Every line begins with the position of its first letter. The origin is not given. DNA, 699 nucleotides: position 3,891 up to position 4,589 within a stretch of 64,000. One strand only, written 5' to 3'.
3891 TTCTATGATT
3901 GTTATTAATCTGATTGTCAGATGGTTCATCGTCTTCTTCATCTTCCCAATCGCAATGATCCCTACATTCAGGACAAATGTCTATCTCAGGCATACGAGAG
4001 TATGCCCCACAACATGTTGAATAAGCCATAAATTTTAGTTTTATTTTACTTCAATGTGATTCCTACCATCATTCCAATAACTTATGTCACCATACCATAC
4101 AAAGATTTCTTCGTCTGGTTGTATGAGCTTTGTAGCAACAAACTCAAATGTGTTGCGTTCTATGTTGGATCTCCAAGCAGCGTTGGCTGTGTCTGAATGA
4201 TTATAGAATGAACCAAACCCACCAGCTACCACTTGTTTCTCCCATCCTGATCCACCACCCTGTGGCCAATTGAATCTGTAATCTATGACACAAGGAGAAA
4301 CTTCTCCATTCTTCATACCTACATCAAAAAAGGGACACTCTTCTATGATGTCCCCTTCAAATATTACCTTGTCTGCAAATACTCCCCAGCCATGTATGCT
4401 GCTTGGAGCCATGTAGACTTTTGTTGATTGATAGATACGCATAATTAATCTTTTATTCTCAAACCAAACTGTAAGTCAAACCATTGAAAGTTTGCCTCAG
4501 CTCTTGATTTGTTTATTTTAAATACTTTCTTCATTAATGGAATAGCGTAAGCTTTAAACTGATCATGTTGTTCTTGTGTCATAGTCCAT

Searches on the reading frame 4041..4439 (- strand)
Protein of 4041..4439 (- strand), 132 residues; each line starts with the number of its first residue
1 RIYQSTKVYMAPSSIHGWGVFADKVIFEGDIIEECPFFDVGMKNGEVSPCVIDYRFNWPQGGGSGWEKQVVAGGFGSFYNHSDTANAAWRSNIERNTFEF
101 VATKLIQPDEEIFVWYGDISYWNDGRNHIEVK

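Call 74: search_protein_families(library=pfam, proteins=[window:4041-4439:-], max_evalue=0.001)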
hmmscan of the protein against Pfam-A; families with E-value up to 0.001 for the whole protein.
window:4041-4439:- (132 aa): 1 family
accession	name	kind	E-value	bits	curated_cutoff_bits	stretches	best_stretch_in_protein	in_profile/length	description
PF00856.33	SET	-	4.1e-13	50.1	22.4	1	17-117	1-105/105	SET domain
